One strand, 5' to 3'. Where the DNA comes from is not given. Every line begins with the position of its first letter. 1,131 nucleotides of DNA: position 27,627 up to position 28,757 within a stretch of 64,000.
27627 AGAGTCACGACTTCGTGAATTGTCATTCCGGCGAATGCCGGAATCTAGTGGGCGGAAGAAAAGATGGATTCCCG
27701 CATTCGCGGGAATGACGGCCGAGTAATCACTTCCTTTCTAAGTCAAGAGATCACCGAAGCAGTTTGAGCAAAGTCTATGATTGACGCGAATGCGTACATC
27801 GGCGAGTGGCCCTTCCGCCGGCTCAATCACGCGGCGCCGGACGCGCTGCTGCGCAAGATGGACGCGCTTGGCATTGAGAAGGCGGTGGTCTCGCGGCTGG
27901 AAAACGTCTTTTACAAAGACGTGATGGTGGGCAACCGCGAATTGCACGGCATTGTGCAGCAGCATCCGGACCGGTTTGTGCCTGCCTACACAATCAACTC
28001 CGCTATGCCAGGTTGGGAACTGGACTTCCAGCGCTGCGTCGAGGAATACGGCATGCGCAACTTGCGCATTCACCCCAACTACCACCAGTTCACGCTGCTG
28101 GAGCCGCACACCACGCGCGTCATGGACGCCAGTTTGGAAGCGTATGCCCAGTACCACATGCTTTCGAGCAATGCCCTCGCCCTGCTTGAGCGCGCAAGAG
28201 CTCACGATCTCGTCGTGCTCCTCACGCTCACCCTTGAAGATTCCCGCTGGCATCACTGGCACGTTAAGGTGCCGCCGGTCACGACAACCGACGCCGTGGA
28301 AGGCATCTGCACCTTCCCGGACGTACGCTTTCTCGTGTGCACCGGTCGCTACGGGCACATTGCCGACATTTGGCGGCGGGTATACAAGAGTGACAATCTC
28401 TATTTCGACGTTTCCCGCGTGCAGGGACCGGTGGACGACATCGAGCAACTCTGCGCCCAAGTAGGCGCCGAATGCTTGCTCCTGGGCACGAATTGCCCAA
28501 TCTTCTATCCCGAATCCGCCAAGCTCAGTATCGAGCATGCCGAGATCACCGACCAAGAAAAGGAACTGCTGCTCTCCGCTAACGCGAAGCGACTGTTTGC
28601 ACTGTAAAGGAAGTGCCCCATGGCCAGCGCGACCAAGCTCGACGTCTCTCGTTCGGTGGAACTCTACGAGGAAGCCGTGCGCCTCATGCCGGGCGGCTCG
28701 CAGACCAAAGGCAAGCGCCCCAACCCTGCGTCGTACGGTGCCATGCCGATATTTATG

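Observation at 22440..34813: Eleven-gene plus-strand catabolic cluster, candidate aminocyclitol/inosamine-like pathway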

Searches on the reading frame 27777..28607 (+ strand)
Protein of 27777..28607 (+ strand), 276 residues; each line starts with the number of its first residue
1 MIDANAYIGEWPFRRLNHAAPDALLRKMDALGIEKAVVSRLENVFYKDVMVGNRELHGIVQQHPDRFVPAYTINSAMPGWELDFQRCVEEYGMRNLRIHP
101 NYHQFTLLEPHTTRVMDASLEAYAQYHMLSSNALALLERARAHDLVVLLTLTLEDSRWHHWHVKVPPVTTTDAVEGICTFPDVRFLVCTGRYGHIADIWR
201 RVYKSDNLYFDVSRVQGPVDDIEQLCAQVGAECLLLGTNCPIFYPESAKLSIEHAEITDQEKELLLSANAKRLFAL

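Call 3: search_protein_families(library=pfam, proteins=[window:27777-28607:+])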
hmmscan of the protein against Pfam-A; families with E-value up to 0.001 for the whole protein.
window:27777-28607:+ (276 aa): 1 family
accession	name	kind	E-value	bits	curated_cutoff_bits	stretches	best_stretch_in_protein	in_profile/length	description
PF04909.20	Amidohydro_2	-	2.5e-13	50.9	26.4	1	21-275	40-288/289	Amidohydrolase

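Call 4: search_protein_families(library=ncbifam, proteins=[window:27777-28607:+])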
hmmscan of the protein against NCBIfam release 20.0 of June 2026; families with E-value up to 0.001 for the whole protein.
window:27777-28607:+ (276 aa): 0 families

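Call 34: search_solved_structures(query=window:27777-28607:+, max_evalue=1)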
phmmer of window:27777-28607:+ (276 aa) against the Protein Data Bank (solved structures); distinct sequences matched with E-value up to 1: 9.
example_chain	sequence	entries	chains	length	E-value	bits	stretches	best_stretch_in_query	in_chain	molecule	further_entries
3nur_A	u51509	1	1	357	0.0054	19.3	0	225-275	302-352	Amidohydrolase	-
3irs_A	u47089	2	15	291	0.049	16.1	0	20-101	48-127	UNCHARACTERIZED PROTEIN BB4693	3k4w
4igm_A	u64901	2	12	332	0.39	13.2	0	50-107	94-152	2-amino-3-carboxymuconate-6-semialdehyde decarboxylase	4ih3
4ofc_A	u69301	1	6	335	0.4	13.1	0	50-107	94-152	2-amino-3-carboxymuconate-6-semialdehyde decarboxylase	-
4qs5_A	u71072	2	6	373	0.4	13.1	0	51-101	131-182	Ligw2 Decarboxylase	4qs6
2wm1_A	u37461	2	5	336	0.4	13.1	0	50-107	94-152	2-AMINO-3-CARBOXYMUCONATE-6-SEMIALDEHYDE DECARBOXYLASE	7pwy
4ign_A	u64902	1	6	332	0.41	13.1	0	50-107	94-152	2-amino-3-carboxymuconate-6-semialdehyde decarboxylase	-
5yly_A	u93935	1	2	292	0.78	12.2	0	49-82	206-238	Nitrate reductase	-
4inf_A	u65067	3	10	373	0.89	12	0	51-101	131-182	METAL-DEPENDENT HYDROLASE | 5-Carboxyvanillate Decarboxylase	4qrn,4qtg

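Call 55: search_dna_similar(query=window:27777-28607:+, collection=plasmids, mode=protein, max_rows=15, max_evalue=0.001)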
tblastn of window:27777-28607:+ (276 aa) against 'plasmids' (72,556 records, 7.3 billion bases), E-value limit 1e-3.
Records with a match: 7; places in all: 11; records where one place covers at least 80% of the query: 5.
Best place of each record, by identity: <60% 7.
By first word of the organism name: Natrononativus 1; Haloprofundus 1; Halomontanus 1; Halosolutus 1; Natronosalvus 1; Subdoligranulum 1; Brucella 1.
By predicted mobility (MOB-suite, as given by PLSDB): non-mobilizable 7.
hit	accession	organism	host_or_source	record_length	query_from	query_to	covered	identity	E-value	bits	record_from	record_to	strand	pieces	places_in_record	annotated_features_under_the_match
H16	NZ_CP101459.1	Natrononativus amylolyticus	cell culture,sediment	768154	1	274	99%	30.8%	9e-32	130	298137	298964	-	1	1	amidohydrolase family protein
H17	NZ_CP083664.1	Haloprofundus salinisoli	cell culture,saline soil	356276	1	275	100%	28.5%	4e-26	114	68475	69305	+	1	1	amidohydrolase family protein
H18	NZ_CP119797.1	Halomontanus rarus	cell culture,sediment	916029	1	274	99%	27.7%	4e-25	111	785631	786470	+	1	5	amidohydrolase family protein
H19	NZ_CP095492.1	Halosolutus gelatinilyticus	cell culture,saline soil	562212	1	269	97%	27.3%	9e-26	113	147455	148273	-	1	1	amidohydrolase family protein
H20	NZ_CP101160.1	Natronosalvus amylolyticus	cell culture,sediment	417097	1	121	44%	45.5%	1e-28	121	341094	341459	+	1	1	amidohydrolase family protein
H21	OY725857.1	Subdoligranulum variabile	-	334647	52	274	81%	24.3%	4e-4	49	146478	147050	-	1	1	none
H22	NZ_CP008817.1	Brucella anthropi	-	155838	24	111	32%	30.3%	4e-5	52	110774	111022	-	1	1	amidohydrolase family protein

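Call 62: find_homologous_proteins(query=window:27777-28607:+)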
Query window:27777-28607:+ (276 aa): 79 proteins with E <= 0.001 among 860 candidates.
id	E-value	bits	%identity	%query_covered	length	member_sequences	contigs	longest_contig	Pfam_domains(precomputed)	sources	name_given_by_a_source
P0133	5.3e-172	588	92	100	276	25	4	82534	PF04909.21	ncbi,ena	-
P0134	6.8e-171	585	92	100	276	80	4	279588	PF04909.21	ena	-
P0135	4.4e-166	569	88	100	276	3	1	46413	PF04909.21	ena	-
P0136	1.5e-104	367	58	100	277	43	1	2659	PF04909.21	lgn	-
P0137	1.1e-102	361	58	100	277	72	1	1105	PF04909.21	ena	-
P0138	4.1e-102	359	57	100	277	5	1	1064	PF04909.21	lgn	-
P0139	8.7e-93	329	54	100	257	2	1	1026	PF04909.21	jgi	jgi:predicted TIM-barrel fold metal-dependent hydrolase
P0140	1.1e-91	325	53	100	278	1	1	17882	PF04909.21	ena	-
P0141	5.3e-91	323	54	100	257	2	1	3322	PF04909.21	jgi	jgi:uncharacterized protein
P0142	8.5e-91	322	55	99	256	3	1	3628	PF04909.21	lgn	-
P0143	4.6e-90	320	55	99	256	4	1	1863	PF04909.21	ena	-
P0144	1.4e-89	318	53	100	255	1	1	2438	PF04909.21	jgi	jgi:predicted TIM-barrel fold metal-dependent hydrolase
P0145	1.0e-88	315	54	99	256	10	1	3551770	PF04909.21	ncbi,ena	-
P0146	1.1e-88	315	54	100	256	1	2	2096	PF04909.21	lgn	-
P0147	1.1e-88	315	53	100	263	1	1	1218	PF04909.21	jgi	jgi:predicted TIM-barrel fold metal-dependent hydrolase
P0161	4.0e-85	304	52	100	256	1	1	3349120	PF04909.21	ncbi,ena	-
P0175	3.9e-82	294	52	100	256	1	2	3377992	PF04909.21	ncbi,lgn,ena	-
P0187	5.4e-80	287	51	100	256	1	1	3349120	PF04909.21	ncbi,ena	-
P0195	2.4e-57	212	42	100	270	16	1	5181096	PF04909.21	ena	-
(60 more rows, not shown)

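Call 63: find_encoding_contigs(protein=P0161, flank=10000, max_places=1)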
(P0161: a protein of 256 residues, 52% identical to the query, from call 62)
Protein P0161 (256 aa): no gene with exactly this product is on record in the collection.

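Call 64: find_encoding_contigs(protein=P0187, flank=10000, max_places=1)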
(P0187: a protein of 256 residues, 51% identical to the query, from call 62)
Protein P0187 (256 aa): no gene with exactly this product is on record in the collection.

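Call 65: find_encoding_contigs(protein=P0175, flank=10000, max_places=2)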
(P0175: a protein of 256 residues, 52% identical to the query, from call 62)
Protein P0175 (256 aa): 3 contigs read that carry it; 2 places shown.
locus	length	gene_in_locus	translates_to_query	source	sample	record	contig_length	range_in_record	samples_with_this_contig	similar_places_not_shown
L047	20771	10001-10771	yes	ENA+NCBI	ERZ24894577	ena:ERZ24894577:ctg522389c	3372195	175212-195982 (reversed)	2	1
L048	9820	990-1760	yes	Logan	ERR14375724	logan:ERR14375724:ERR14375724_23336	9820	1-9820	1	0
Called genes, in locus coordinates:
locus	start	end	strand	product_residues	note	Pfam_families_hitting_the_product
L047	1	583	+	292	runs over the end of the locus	PF16881:LIAS_N, PF04055:Radical_SAM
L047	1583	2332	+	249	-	PF03848:TehB (weak), PF05175:MTS (weak), PF13489:Methyltransf_23, PF01209:Ubie_methyltran, PF08241:Methyltransf_11, PF08242:Methyltransf_12, PF13649:Methyltransf_25, PF13847:Methyltransf_31, +1 more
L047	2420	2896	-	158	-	-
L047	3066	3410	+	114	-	PF01909:NTP_transf_2, PF18765:Polbeta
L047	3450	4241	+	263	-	PF21948:LplA-B_cat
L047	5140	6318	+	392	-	PF07690:MFS_1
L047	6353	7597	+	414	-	PF07690:MFS_1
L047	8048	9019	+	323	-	PF00665:rve, PF13683:rve_3, PF13333:rve_2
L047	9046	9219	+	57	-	-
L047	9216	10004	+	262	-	PF04909:Amidohydro_2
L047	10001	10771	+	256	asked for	PF04909:Amidohydro_2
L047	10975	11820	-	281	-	PF00696:AA_kinase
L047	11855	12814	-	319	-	PF00389:2-Hacid_dh, PF02826:2-Hacid_dh_C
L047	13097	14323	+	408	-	PF00696:AA_kinase, PF01842:ACT, PF22468:ACT_9, PF13840:ACT_7, PF22468:ACT_9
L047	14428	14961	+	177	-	PF02577:BFN_dom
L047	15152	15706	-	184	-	-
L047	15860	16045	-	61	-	-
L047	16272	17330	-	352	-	PF01467:CTP_transf_like (weak)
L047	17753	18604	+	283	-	PF01261:AP_endonuc_2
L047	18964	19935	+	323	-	PF00665:rve, PF13683:rve_3, PF13333:rve_2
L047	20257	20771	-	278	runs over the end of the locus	PF01261:AP_endonuc_2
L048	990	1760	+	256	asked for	PF04909:Amidohydro_2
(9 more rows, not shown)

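Call 66: find_encoding_contigs(protein=P0195, flank=10000, max_places=2)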
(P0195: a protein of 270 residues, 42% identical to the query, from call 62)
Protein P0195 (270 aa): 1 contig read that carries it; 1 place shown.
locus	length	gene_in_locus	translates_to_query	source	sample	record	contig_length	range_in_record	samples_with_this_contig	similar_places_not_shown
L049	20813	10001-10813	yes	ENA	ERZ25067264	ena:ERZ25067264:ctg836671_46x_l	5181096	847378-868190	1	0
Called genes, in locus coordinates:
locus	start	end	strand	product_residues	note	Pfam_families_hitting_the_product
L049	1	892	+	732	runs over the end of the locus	-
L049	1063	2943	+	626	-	PF12228:DUF3604 (weak)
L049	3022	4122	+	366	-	PF03417:AAT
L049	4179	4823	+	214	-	PF00174:Oxidored_molyb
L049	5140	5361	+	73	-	PF15919:HicB_lk_antitox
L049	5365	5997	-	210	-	PF00583:Acetyltransf_1, PF08445:FR47 (weak), PF13508:Acetyltransf_7, PF13673:Acetyltransf_10 (weak)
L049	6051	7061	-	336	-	PF13472:Lipase_GDSL_2 (weak)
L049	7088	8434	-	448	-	PF01266:DAO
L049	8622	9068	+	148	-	PF10604:Polyketide_cyc2, PF03364:Polyketide_cyc (weak)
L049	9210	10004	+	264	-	PF04909:Amidohydro_2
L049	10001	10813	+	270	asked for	PF04909:Amidohydro_2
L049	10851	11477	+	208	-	PF01121:CoaE, PF13238:AAA_18 (faint)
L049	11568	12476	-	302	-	PF02811:PHP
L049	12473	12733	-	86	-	PF04232:SpoVS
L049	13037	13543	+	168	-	PF00376:MerR, PF13411:MerR_1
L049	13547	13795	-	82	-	PF00550:PP-binding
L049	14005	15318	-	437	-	PF00202:Aminotran_3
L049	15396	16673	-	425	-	PF01041:DegT_DnrJ_EryC1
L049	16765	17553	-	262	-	PF01522:Polysacc_deac_1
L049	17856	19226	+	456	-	PF00884:Sulfatase, PF01663:Phosphodiest, PF16347:SGSH_C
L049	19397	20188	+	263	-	PF00583:Acetyltransf_1 (weak)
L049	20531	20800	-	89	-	PF16798:DUF5069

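Call 89: find_related_loci(query=A7, collection=metagenome_contigs, flank=10000)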
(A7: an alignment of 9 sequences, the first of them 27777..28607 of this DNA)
Query A7 (276 aa) in metagenome_contigs; peptide patterns used: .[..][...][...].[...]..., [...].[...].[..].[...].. (x = any residue, [..] = any of these).
408 stretches matched a pattern; 57 encode a relative of the query (tblastn E <= 1e-3); 57 distinct loci.
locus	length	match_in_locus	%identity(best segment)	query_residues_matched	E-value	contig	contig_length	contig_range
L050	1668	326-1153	91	1-276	0e+0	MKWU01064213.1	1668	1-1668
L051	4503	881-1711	57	1-276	5e-109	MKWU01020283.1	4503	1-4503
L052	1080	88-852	53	1-275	2e-101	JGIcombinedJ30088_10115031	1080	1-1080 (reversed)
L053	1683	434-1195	48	1-275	2e-93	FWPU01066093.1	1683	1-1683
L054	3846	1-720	51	16-275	2e-82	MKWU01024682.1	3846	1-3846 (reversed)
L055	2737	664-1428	51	1-276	3e-83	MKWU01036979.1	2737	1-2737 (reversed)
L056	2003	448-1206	35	1-275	4e-55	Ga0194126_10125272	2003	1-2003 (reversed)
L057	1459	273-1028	34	1-274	7e-51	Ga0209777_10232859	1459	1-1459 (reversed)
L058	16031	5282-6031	34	1-276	4e-46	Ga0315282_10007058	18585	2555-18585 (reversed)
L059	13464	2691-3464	30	1-276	1e-43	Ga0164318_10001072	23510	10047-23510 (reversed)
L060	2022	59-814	29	1-275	6e-43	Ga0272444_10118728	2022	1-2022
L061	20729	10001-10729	33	1-273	4e-42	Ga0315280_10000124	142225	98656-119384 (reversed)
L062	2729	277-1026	33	1-269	1e-42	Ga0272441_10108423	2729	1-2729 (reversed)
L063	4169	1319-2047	33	1-273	1e-41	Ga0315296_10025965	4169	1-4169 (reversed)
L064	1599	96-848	32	1-276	1e-41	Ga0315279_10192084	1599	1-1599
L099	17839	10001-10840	27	1-274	7e-28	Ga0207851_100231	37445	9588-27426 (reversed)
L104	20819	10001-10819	29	1-269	2e-31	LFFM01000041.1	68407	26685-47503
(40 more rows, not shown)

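Call 93: predict_structure(alignment_id=A6)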
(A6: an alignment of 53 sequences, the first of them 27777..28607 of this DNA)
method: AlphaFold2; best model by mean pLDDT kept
length: 276 residues; sequences in the alignment: 53
mean_pLDDT: 89.3   pTM: 0.89
mean pLDDT of the five models: 89.3, 88.4, 88.4, 86.2, 85.1
residues with pLDDT >= 90: 200; 70-90: 48; 50-70: 12; < 50: 16
segments of 3 or more residues with pLDDT < 50: 110-113, 115-119, 121-127
pLDDT, mean of each block of 10 residues (from residue 1): 97 89 98 98 89 97 98 92 97 97 63 47 49 92 98 81 82 91 96 96 96 85 97 97 91 96 98 97
secondary structure, 60 per line:
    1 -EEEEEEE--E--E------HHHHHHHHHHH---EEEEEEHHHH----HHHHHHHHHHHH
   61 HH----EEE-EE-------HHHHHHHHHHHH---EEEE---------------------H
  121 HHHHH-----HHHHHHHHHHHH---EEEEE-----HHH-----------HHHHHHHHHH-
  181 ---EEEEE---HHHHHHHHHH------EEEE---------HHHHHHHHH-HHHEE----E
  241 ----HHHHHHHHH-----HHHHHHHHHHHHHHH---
elements in order: E2-8 H21-31 E35-40 H41-44 H49-62 E67-69 H80-91 E95-98 H120-125 H131-142 E146-150 H170-179 E184-188 H192-201 E208-211 H221-229 H245-253 H259-273

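Call 94: search_protein_families(library=pfam, alignment_id=A8, max_evalue=0.00001)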
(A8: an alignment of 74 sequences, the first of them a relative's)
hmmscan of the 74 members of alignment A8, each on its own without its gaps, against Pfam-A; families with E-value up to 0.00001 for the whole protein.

A. member 1, L061:3249-4493:+ (414 aa): 1 family
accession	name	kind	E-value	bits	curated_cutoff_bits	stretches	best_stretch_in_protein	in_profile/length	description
PF00482.28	T2SSF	-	7.9e-37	126.4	25.2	2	274-398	1-124/125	Type II secretion system (T2SS), protein F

B. families by the number of members that match (of 74 scanned): 68 families (the first 25 are shown)
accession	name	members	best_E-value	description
PF04909.20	Amidohydro_2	9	9.2e-36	Amidohydrolase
PF01041.23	DegT_DnrJ_EryC1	6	4.3e-91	DegT/DnrJ/EryC1/StrS aminotransferase family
PF01408.29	GFO_IDH_MocA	4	3e-31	Oxidoreductase family, NAD-binding Rossmann fold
PF00528.27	BPD_transp_1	3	7.2e-13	Binding-protein-dependent transport system inner membrane component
PF22725.1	GFO_IDH_MocA_C3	2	2.9e-33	GFO/IDH/MocA C-terminal domain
PF02894.22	GFO_IDH_MocA_C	2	6.4e-30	Oxidoreductase family, C-terminal alpha/beta domain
PF12833.13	HTH_18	2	9.9e-22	Helix-turn-helix domain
PF00165.29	HTH_AraC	2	6.1e-19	Bacterial regulatory helix-turn-helix proteins, AraC family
PF13416.11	SBP_bac_8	2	1.5e-16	Bacterial extracellular solute-binding protein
PF04734.18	Ceramidase_alk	2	5.4e-14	Neutral/alkaline non-lysosomal ceramidase, N-terminal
PF00266.25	Aminotran_5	2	1.1e-07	Aminotransferase class-V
PF01053.26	Cys_Met_Meta_PP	2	1.2e-06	Cys/Met metabolism PLP-dependent enzyme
PF18949.5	DUF5693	1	3.4e-148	Family of unknown function (DUF5693)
PF00701.28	DHDPS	1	4.7e-76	Dihydrodipicolinate synthetase family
PF18088.7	Glyco_H_20C_C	1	2.1e-61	Glycoside Hydrolase 20C C-terminal domain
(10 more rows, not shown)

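Call 98: search_protein_families(library=pfam, proteins=[L099:6835-8463:+, L099:13352-14899:-, L099:15547-17145:+, L099:386-2455:+, L099:10877-11689:-, L104:10867-12171:-, L104:13349-14266:-, L104:4702-5988:+, L104:6098-6940:+, L104:15814-16833:+], max_evalue=0.00001)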
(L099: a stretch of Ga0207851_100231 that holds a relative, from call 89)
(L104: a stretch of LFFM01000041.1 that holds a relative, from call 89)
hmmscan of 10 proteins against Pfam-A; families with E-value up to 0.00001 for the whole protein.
L099:6835-8463:+ (542 aa): 3 families
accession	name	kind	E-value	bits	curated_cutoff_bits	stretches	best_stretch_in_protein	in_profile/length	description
PF00884.28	Sulfatase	-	3.2e-34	119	25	1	15-355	3-300/301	Sulfatase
PF01663.27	Phosphodiest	-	2.3e-11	44.4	23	1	262-314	185-239/342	Type I phosphodiesterase / nucleotide pyrophosphatase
PF16347.10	SGSH_C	-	8.4e-06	26.5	29.3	0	301-374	1-71/154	N-sulphoglucosamine sulphohydrolase, C-terminal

L099:13352-14899:- (515 aa): 3 families
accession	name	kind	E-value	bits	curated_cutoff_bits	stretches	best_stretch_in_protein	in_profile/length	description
PF00884.28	Sulfatase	-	7.6e-51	173.6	25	1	30-385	1-301/301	Sulfatase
PF16347.10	SGSH_C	-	9e-15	55.6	29.3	1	331-475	1-145/154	N-sulphoglucosamine sulphohydrolase, C-terminal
PF02995.22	DUF229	-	3.1e-06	26.6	25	1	291-356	306-369/496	Protein of unknown function (DUF229)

L099:15547-17145:+ (532 aa): 2 families
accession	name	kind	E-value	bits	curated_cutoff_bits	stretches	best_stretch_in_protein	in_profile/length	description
PF01943.22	Polysacc_synt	-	2.4e-20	73.5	28.2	1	42-313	2-268/274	Polysaccharide biosynthesis protein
PF13440.11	Polysacc_synt_3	-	1.9e-12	47.5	23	1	70-360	6-282/293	Polysaccharide biosynthesis protein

L099:386-2455:+ (689 aa): 0 families

L099:10877-11689:- (270 aa): 1 family
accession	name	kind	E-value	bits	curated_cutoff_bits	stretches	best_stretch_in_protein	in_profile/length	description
PF02633.19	Creatininase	-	1e-55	189.2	31.3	1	14-251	2-237/238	Creatinine amidohydrolase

L104:10867-12171:- (434 aa): 1 family
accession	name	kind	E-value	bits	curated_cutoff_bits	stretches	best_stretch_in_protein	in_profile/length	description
PF14486.12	DUF4432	-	2.4e-27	96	32.5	1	89-406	2-301/304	Domain of unknown function (DUF4432)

L104:13349-14266:- (305 aa): 1 family
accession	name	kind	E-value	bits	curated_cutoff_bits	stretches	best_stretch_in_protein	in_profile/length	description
PF02633.19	Creatininase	-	4e-54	184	31.3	1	46-285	1-238/238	Creatinine amidohydrolase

L104:4702-5988:+ (428 aa): 2 families
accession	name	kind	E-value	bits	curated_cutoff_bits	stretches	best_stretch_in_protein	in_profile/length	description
PF03841.19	SelA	-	2.2e-08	33.9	22.8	1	148-265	109-233/367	L-seryl-tRNA selenium transferase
PF00266.25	Aminotran_5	-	1.1e-07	31.6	21.5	1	169-265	125-221/371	Aminotransferase class-V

L104:6098-6940:+ (280 aa): 1 family
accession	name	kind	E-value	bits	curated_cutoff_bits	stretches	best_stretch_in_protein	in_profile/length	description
PF02585.22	PIG-L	-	1.6e-29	103.5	28.2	1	16-136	1-128/129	GlcNAc-PI de-N-acetylase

L104:15814-16833:+ (339 aa): 4 families
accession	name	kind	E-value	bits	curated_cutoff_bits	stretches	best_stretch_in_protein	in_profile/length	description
PF08240.17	ADH_N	-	1.5e-29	102.8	23.5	1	24-134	2-104/104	Alcohol dehydrogenase GroES-like domain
PF00107.32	ADH_zinc_N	-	1.3e-25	90.3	31.8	1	172-299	1-128/129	Zinc-binding dehydrogenase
PF16912.11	Glu_dehyd_C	-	9.3e-15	55.1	34.9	1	162-336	31-208/211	Glucose dehydrogenase C-terminus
PF13602.12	ADH_zinc_N_2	-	7.7e-07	30.5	27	1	205-329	1-127/134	Zinc-binding dehydrogenase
